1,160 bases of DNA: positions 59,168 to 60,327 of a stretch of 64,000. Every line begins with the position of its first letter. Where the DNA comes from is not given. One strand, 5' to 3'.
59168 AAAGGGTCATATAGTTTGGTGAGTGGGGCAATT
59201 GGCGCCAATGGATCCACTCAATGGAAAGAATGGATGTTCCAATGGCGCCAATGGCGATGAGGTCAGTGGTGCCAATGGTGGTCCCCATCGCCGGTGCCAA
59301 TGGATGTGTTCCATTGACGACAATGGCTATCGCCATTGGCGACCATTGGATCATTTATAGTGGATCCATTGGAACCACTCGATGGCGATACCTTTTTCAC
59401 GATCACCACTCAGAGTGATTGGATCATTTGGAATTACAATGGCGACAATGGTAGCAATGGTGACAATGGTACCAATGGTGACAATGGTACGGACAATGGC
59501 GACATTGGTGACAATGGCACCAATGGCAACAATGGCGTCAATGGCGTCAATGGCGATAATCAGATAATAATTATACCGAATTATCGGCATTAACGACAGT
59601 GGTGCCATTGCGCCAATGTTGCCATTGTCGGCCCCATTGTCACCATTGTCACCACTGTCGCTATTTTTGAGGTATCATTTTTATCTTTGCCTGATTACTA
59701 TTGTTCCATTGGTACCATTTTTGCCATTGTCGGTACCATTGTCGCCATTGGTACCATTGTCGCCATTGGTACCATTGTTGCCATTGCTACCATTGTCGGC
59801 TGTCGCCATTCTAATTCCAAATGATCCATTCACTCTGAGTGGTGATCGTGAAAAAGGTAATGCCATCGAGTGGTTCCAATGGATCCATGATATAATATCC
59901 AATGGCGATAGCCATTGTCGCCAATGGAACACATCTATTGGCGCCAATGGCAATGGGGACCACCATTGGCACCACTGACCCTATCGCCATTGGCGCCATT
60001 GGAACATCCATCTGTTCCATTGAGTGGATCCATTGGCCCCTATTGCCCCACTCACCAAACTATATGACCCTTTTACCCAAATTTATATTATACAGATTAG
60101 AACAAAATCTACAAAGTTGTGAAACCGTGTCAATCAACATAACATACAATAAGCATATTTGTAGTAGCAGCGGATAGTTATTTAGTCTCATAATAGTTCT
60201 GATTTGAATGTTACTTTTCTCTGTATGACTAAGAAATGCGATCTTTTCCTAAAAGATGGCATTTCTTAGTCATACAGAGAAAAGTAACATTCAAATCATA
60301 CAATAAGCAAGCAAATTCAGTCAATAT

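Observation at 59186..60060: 870-bp perfect palindrome of ~90 CCAAT-box-like 9-mers, 1.75 kb upstream of clathrin heavy chain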

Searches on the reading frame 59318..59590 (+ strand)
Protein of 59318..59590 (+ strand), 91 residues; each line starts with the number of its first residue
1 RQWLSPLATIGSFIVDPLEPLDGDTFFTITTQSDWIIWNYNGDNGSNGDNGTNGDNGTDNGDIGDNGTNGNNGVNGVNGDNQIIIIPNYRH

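Call 58: search_protein_families(library=pfam, proteins=[window:59318-59590:+], max_evalue=0.1)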
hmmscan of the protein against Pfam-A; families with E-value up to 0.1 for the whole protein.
window:59318-59590:+ (91 aa): 1 family
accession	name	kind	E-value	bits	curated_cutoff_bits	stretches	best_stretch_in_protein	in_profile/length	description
PF01391.23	Collagen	-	3.8e-05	23.8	27.2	1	42-79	16-52/60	Collagen triple helix repeat (20 copies)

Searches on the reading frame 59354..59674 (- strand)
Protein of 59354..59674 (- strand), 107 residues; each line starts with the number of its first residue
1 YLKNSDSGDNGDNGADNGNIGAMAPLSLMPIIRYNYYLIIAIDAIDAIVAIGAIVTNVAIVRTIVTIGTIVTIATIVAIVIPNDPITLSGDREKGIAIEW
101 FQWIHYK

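Call 58: search_protein_families(library=pfam, proteins=[window:59354-59674:-], max_evalue=0.1)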
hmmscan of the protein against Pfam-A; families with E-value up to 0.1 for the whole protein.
window:59354-59674:- (107 aa): 0 families
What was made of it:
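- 59561..59702 (.): Hairpin tip, or degenerate middle domain: AT-rich stretches plus an extra block of CCATTG units (about 59600-59665). It has no coding capacity. The ORFs through it have no family match (call 58).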

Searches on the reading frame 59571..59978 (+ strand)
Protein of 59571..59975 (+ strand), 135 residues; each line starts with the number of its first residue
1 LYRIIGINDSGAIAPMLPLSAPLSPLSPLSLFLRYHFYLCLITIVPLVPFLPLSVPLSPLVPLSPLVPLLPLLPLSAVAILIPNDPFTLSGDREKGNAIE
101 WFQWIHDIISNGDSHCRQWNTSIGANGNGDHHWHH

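Call 35: find_encoding_contigs(protein=window:59616-59978:+, flank=10000)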
Protein window:59616-59978:+ (120 aa): no gene with exactly this product is on record in the collection.

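Call 58: search_protein_families(library=pfam, proteins=[window:59571-59975:+], max_evalue=0.1)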
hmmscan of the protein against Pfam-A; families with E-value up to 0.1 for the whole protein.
window:59571-59975:+ (135 aa): 0 families

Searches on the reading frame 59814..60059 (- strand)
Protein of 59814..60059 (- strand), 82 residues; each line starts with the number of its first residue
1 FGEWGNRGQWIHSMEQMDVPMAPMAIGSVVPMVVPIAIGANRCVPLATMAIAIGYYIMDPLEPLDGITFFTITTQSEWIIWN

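Call 47: search_protein_representatives(protein=window:59814-60059:-)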
Query: 82 residues. Proteins with E-value up to 0.001 (for the whole library): 24; up to 1e-10: 4; up to 1e-30: 0. The best 24 are listed.
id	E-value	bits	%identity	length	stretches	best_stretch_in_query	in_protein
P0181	2.0e-18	82.4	74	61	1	17-77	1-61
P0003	7.2e-14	67.8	63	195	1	12-82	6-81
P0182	8.9e-13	64.3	-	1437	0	-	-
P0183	3.1e-11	59.4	60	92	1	14-80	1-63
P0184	1.4e-10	57.4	77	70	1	12-54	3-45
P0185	6.3e-10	55.2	67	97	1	24-80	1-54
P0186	3.1e-09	53.0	78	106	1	16-56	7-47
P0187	3.6e-09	52.8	35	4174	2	1-56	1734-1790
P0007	3.1e-08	49.8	72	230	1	24-77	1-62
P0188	3.7e-08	49.6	73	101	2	24-82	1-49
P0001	7.8e-08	48.6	84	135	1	52-82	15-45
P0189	2.0e-07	47.2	69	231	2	58-82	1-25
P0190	3.7e-06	43.2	69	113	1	30-82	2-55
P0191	7.0e-06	42.3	60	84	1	14-82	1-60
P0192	2.1e-05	40.8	66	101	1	32-82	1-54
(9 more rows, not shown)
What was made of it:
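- An exhaustive search with one arm ORF found 24 cluster representatives (call 47).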

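Call 58: search_protein_families(library=pfam, proteins=[window:59814-60059:-], max_evalue=0.1)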
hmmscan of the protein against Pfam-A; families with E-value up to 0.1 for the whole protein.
window:59814-60059:- (82 aa): 0 families

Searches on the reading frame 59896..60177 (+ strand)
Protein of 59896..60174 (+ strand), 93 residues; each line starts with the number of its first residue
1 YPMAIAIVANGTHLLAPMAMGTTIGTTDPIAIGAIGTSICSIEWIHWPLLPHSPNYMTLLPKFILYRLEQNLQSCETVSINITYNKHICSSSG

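Call 34: find_encoding_contigs(protein=window:59902-60177:+, flank=10000)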
Protein window:59902-60177:+ (91 aa): no gene with exactly this product is on record in the collection.
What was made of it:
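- No copy from the same species could be retrieved (calls 34, 35). No read data or second assembly of this species could be reached (calls 34, 35).
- Tried and rejected: Exact look-up of two window ORFs that run through the element, to find an independent assembly of the same locus: nothing on record (calls 34, 35).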

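Call 58: search_protein_families(library=pfam, proteins=[window:59896-60174:+], max_evalue=0.1)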
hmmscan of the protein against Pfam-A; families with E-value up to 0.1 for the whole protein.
window:59896-60174:+ (93 aa): 0 families
